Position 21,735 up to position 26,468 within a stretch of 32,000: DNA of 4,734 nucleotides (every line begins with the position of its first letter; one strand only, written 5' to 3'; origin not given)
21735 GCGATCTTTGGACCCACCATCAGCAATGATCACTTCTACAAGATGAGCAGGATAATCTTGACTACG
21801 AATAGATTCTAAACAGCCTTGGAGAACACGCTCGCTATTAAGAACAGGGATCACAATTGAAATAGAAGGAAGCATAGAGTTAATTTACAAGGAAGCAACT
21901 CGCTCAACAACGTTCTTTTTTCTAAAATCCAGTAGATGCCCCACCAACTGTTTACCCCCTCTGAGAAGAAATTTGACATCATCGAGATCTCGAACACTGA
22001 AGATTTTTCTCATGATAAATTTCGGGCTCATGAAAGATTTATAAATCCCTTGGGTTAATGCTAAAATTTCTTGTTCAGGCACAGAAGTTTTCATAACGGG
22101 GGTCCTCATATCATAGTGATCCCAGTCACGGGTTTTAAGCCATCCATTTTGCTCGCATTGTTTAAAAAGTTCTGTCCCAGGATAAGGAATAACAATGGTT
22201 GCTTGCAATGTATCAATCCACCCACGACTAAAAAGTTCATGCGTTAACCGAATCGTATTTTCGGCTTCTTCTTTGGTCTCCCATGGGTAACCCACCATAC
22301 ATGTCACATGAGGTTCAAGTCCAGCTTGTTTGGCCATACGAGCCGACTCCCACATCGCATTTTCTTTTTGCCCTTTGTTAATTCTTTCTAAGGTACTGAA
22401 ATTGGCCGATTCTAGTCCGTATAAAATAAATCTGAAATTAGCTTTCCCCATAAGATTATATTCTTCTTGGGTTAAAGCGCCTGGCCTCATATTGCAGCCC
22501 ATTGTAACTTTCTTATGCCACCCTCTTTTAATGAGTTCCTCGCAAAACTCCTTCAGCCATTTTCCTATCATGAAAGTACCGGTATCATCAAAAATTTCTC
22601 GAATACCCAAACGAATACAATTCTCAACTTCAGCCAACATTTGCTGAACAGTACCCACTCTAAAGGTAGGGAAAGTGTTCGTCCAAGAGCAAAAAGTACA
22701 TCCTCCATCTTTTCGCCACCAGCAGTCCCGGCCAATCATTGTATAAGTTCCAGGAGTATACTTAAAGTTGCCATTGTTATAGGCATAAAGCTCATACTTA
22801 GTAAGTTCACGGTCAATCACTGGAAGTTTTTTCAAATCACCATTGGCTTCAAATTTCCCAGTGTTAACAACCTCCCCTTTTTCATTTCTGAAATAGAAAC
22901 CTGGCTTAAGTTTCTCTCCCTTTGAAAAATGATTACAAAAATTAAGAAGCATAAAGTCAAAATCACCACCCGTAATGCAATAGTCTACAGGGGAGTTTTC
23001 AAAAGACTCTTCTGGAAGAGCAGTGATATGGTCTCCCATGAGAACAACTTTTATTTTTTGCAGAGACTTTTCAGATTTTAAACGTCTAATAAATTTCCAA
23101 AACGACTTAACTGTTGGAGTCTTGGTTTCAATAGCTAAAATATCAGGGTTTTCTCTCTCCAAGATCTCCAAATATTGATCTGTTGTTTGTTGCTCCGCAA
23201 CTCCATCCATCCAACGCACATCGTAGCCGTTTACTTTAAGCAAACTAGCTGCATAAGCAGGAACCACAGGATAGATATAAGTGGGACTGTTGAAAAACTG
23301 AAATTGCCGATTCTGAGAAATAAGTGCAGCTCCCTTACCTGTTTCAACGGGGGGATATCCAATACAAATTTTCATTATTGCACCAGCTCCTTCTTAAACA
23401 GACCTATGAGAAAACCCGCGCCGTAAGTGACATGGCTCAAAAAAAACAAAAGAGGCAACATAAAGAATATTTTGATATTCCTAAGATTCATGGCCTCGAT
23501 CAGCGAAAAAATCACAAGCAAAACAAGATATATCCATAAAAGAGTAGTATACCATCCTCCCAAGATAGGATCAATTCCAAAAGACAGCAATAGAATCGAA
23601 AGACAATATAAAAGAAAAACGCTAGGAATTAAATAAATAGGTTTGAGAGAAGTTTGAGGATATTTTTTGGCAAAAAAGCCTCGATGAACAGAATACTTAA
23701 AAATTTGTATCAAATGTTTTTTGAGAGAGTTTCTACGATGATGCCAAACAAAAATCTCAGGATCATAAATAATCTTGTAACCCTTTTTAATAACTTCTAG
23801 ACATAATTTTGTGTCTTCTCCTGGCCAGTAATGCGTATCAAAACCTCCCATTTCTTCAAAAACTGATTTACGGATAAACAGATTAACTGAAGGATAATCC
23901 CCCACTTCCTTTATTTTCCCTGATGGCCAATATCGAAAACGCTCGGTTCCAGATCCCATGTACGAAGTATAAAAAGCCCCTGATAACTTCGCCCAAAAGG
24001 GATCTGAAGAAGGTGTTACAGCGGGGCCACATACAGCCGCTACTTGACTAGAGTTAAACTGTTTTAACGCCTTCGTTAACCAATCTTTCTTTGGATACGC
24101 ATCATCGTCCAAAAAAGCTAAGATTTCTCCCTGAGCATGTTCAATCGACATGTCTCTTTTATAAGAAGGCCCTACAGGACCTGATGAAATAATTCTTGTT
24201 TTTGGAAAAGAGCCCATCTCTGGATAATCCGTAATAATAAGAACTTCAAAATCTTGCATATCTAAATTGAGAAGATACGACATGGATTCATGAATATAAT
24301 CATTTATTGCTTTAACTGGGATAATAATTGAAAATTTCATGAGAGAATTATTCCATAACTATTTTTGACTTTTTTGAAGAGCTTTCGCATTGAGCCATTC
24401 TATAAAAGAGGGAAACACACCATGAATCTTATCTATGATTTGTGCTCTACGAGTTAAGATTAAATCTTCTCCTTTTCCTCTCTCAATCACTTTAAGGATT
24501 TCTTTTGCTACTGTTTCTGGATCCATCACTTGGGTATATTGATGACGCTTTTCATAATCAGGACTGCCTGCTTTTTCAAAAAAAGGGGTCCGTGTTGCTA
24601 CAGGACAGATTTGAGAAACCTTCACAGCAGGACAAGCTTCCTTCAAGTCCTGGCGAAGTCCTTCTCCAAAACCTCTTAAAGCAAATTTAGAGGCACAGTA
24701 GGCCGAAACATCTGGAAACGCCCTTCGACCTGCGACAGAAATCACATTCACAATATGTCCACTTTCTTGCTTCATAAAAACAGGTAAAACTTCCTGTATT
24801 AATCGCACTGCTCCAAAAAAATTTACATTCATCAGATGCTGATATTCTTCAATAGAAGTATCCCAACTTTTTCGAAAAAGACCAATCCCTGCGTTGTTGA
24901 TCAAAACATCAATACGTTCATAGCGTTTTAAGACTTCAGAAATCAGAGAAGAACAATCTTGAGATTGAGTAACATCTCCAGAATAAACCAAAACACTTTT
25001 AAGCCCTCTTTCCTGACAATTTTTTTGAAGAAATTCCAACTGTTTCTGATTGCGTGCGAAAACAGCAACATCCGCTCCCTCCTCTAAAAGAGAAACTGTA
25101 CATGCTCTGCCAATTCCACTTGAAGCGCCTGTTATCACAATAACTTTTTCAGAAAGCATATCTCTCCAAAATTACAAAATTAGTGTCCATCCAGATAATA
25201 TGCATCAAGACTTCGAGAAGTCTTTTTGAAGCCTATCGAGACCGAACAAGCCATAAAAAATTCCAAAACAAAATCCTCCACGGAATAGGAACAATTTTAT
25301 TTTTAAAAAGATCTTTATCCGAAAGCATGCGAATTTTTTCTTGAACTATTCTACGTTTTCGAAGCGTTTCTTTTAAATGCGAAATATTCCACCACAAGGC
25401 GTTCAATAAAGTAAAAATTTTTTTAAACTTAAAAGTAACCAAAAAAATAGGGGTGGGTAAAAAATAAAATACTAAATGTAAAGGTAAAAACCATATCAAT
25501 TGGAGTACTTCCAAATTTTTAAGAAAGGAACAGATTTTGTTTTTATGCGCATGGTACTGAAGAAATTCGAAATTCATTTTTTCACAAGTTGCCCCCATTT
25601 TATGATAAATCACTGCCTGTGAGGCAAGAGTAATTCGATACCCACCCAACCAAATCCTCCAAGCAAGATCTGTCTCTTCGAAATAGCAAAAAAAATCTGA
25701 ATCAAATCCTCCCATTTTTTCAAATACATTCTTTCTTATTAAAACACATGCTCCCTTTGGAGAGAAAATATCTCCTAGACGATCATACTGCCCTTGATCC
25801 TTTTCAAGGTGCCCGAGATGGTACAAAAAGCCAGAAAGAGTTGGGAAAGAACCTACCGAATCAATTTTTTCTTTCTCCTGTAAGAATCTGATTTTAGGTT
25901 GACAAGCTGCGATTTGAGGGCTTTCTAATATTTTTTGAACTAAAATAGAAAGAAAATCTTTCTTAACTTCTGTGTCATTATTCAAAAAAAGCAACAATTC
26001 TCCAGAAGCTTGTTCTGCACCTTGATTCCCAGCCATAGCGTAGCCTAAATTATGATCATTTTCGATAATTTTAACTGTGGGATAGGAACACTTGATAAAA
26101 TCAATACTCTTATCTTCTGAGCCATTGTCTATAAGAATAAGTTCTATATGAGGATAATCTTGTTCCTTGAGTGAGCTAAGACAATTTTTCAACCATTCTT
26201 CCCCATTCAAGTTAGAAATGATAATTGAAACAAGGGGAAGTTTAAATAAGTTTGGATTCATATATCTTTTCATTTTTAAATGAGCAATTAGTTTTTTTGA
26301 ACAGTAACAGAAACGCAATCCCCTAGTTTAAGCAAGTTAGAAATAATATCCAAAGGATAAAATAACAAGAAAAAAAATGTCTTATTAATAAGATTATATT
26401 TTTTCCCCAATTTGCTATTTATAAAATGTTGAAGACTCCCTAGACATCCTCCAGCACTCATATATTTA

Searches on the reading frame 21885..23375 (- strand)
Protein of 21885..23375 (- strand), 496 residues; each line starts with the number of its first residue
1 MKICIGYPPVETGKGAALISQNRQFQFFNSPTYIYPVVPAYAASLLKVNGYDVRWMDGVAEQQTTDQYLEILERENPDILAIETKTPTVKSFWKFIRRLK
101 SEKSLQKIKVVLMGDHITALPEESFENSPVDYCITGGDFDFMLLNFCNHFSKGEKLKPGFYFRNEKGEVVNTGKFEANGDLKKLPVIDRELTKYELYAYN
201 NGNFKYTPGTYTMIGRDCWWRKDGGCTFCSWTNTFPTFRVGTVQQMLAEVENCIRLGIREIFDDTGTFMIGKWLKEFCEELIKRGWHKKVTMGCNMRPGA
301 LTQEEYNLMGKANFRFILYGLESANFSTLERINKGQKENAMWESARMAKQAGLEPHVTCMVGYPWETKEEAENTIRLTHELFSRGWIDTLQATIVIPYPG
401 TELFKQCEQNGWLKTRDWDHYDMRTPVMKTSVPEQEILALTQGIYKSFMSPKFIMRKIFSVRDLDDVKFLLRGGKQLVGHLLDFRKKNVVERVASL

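Call 15: search_protein_families(library=pfam, proteins=[window:21885-23375:-], max_evalue=0.001)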
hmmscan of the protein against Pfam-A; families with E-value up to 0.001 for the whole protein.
window:21885-23375:- (496 aa): 2 families
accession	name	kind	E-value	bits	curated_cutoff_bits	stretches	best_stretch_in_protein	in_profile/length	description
PF04055.27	Radical_SAM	-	7.2e-17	62.5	29.5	1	224-377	9-165/166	Radical SAM superfamily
PF02310.24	B12-binding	-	4.7e-08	33.3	32.1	1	35-136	13-111/121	B12 binding domain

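Call 50: search_protein_families(library=ncbifam, proteins=[window:21885-23375:-], max_evalue=0.00001)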
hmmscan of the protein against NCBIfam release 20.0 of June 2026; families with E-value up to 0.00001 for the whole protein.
window:21885-23375:- (496 aa): 15 families
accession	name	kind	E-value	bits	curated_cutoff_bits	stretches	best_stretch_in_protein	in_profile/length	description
TIGR03471.1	HpnJ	equivalog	2.3e-46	158.7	577.6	1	32-480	30-466/472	hopanoid biosynthesis associated radical SAM protein HpnJ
TIGR02026.1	BchE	equivalog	2e-30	106.1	481.35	1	36-461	22-440/497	magnesium-protoporphyrin IX monomethyl ester anaerobic oxidative cyclase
TIGR04013.1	B12_SAM_MJ_1487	hypoth_equivalog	2.6e-17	62.7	251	1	63-407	30-357/382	TIGR04013 family B12-binding domain/radical SAM domain-containing protein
TIGR04072.2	rSAM_ladder_B12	equivalog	3.7e-17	62.1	360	1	29-413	11-378/443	lipid biosynthesis B12-binding/radical SAM protein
TIGR04479.1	bcpD_PhpK_rSAM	subfamily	4.5e-16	58.3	600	1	226-380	254-408/504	PhpK family radical SAM P-methyltransferase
TIGR03975.1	rSAM_ocin_1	subfamily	2.3e-14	52.8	281.85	1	125-378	176-427/606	RiPP maturation radical SAM C-methyltransferase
TIGR04367.1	HpnR_B12_rSAM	equivalog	2.2e-13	49.6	650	1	43-439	29-403/490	hopanoid C-3 methylase HpnR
NF050148.1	rSAM_ApyD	equivalog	1.9e-12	46.4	750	1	107-410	103-396/645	RiPP biosynthesis radical SAM protein ApyD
TIGR04014.1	B12_SAM_MJ_0865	equivalog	6.9e-12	44.9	360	1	106-405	66-356/434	methyl-coenzyme M reductase glutamine C-methyltransferase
NF033070.1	rSAM_AprD4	equivalog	1.8e-11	43.6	500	1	238-431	223-413/456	AprD4 family radical SAM diol-dehydratase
NF038361.1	rSAM_Sden_1168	equivalog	2.2e-10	39.7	575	1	129-429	197-495/560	Sden_1168 family B12-binding radical SAM P-methyltransferase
TIGR04295.1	B12_rSAM_oligo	hypoth_equivalog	9.9e-10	37.7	400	1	34-337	23-317/422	TIGR04295 family B12-binding domain-containing radical SAM protein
TIGR01212.1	TIGR01212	equivalog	2e-09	37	180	1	217-423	27-242/302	tRNA modification radical SAM protein MnmL/YtqA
NF040546.1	rSAM_CUAEP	equivalog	3.5e-09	35.9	500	1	39-422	16-383/468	CUAEP/CCAEP-tail radical SAM (seleno)protein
TIGR04385.1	B12_rSAM_cofa1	equivalog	6.6e-06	25.6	450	1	34-383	18-366/438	B12 lower ligand biosynthesis radical SAM protein BzaD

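Call 68: find_encoding_contigs(protein=window:21885-23375:-, flank=1000, max_places=4)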
Protein window:21885-23375:- (496 aa): 2 contigs read that carry it; 2 places shown.
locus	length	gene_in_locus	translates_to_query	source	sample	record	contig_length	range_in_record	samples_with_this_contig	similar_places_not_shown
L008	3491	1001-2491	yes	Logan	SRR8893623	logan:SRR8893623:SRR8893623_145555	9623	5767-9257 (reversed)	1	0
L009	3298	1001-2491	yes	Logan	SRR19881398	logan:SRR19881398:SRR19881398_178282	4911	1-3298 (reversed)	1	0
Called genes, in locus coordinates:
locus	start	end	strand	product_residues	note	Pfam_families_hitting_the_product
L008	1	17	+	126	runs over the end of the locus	?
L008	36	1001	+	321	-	PF00535:Glycos_transf_2, PF10111:Glyco_tranf_2_2 (faint), PF13506:Glyco_transf_21 (weak), PF13641:Glyco_tranf_2_3, PF13632:Glyco_trans_2_3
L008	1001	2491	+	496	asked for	PF02310:B12-binding, PF04055:Radical_SAM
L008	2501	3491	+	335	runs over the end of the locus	PF00535:Glycos_transf_2, PF13641:Glyco_tranf_2_3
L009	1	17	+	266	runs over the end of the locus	PF00106:adh_short, PF01370:Epimerase (weak), PF08659:KR, PF13561:adh_short_C2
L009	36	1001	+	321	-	PF00535:Glycos_transf_2, PF10111:Glyco_tranf_2_2 (faint), PF13506:Glyco_transf_21 (weak), PF13641:Glyco_tranf_2_3, PF13632:Glyco_trans_2_3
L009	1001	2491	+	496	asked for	PF02310:B12-binding, PF04055:Radical_SAM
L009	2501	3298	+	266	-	?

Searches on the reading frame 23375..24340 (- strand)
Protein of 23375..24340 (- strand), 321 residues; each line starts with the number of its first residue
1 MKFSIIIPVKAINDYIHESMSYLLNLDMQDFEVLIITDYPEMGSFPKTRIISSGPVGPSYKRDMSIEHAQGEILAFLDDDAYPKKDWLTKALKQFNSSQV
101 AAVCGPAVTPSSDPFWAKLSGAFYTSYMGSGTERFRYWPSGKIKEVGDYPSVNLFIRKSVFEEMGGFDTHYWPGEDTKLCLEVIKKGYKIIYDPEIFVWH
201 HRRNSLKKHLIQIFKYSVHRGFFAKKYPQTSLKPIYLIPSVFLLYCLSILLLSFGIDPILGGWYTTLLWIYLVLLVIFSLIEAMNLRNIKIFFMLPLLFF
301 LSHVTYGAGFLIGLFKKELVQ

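Call 15: search_protein_families(library=pfam, proteins=[window:23375-24340:-], max_evalue=0.001)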
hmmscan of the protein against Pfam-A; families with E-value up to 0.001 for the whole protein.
window:23375-24340:- (321 aa): 5 families
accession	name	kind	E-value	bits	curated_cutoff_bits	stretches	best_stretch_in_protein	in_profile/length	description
PF00535.33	Glycos_transf_2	-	2.8e-14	53.9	23.3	1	4-162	1-165/168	Glycosyl transferase family 2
PF13632.12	Glyco_trans_2_3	-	8.1e-14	52.3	27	1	75-311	3-197/198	Glycosyl transferase family group 2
PF13641.12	Glyco_tranf_2_3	-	3e-10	40.9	27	1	12-212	12-223/230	Glycosyltransferase like family 2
PF13506.12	Glyco_transf_21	-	2.7e-07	30.7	21.7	1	50-208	7-164/174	Glycosyl transferase family 21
PF10111.15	Glyco_tranf_2_2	-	5.7e-06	26.5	27.3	1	5-223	2-232/276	Glycosyltransferase like family 2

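Call 50: search_protein_families(library=ncbifam, proteins=[window:23375-24340:-], max_evalue=0.00001)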
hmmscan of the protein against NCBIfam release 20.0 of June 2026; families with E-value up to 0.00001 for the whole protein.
window:23375-24340:- (321 aa): 7 families
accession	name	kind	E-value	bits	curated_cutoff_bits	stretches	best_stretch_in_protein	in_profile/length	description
TIGR03965.1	mycofact_glyco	equivalog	2.1e-28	99.4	280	1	50-230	134-310/467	mycofactocin biosynthesis glycosyltransferase MftF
NF041875.1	EPS_EpsD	equivalog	3.7e-16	59.4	370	1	48-229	57-236/325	exopolysaccharide biosynthesis glycosyltransferase EpsD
NF038302.1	EPS_HpsE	equivalog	6.3e-13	48.4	300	1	56-212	72-236/307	hormogonium polysaccharide biosynthesis glycosyltransferase HpsE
NF041394.1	GtaseAglG_Halo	equivalog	3.5e-12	46.2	440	1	56-201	68-216/304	glucosyl-dolichyl phosphate glucuronosyltransferase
TIGR04283.1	glyco_like_mftF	equivalog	4.6e-11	42.7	182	1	4-236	2-221/221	TIGR04283 family arsenosugar biosynthesis glycosyltransferase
NF038299.1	EPS_HpsN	equivalog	3.4e-10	39.4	425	0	62-106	73-118/317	hormogonium polysaccharide biosynthesis glycosyltransferase HpsN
TIGR03937.1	PgaC_IcaA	equivalog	6.4e-07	28.7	422.3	0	3-206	47-256/407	poly-beta-1,6-N-acetyl-D-glucosamine synthase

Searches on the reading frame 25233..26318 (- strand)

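Call 15: search_protein_families(library=pfam, proteins=[window:25233-26318:-], max_evalue=0.001)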
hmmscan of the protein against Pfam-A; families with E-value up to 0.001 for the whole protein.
window:25233-26318:- (361 aa): 4 families
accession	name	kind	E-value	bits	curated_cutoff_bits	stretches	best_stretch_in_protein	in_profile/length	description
PF00535.33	Glycos_transf_2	-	4e-27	95.6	23.3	1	31-202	1-167/168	Glycosyl transferase family 2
PF13641.12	Glyco_tranf_2_3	-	1.1e-15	58.7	27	1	30-245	3-217/230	Glycosyltransferase like family 2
PF10111.15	Glyco_tranf_2_2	-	4.5e-14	53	27.3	1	32-229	4-206/276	Glycosyltransferase like family 2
PF13632.12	Glyco_trans_2_3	-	5.5e-11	43.1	27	1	110-248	3-132/198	Glycosyl transferase family group 2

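Call 50: search_protein_families(library=ncbifam, proteins=[window:25233-26318:-], max_evalue=0.00001)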
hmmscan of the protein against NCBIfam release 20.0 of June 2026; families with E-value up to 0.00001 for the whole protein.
window:25233-26318:- (361 aa): 20 families
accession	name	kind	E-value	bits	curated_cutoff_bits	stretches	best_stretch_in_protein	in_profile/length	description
TIGR03937.1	PgaC_IcaA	equivalog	9e-28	97.3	422.3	1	14-247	31-258/407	poly-beta-1,6-N-acetyl-D-glucosamine synthase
TIGR03965.1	mycofact_glyco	equivalog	2.7e-21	76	280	1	27-241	73-282/467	mycofactocin biosynthesis glycosyltransferase MftF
TIGR04283.1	glyco_like_mftF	equivalog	6.6e-21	74.9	182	1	30-236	1-182/221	TIGR04283 family arsenosugar biosynthesis glycosyltransferase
NF041875.1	EPS_EpsD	equivalog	3.1e-18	66.3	370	1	30-125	1-99/325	exopolysaccharide biosynthesis glycosyltransferase EpsD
NF007482.0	PRK10073.1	equivalog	8.7e-18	64.4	423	1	28-151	6-132/334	glycosyltransferase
NF038299.1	EPS_HpsN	equivalog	9.3e-15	54.4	425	1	28-276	1-261/317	hormogonium polysaccharide biosynthesis glycosyltransferase HpsN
NF041394.1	GtaseAglG_Halo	equivalog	7.8e-14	51.6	440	1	31-209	4-178/304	glucosyl-dolichyl phosphate glucuronosyltransferase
TIGR03111.1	glyc2_xrt_Gpos1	hypoth_equivalog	1.3e-13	50.5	363.95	1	15-155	38-179/439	TIGR03111 family XrtG-associated glycosyltransferase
NF047683.1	TeichurnBiosyTuaG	equivalog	4.4e-12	46.2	400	1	27-125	5-106/252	teichuronic acid biosynthesis protein TuaG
TIGR01556.1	rhamnosyltran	subfamily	6.4e-12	45.2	200.55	1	42-247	9-208/281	rhamnosyltransferase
NF050050.1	ProtGlycPglI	equivalog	6e-11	42.3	500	1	28-132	2-110/306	GalNAc(5)-diNAcBac-PP-undecaprenol beta-1,3-glucosyltransferase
NF045692.1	OglycostaseCruG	equivalog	1.3e-10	40.8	600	1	23-241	36-258/386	2'-O-glycosyltransferase CruG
NF038302.1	EPS_HpsE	equivalog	2.2e-10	40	300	1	31-201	4-177/307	hormogonium polysaccharide biosynthesis glycosyltransferase HpsE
TIGR04242.1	nodulat_NodC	equivalog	6.9e-10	38.4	550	1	24-198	44-217/395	chitooligosaccharide synthase NodC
TIGR04195.1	S_glycosyl_SunS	equivalog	3.2e-08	32.8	350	1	30-119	59-145/421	SunS family peptide S-glycosyltransferase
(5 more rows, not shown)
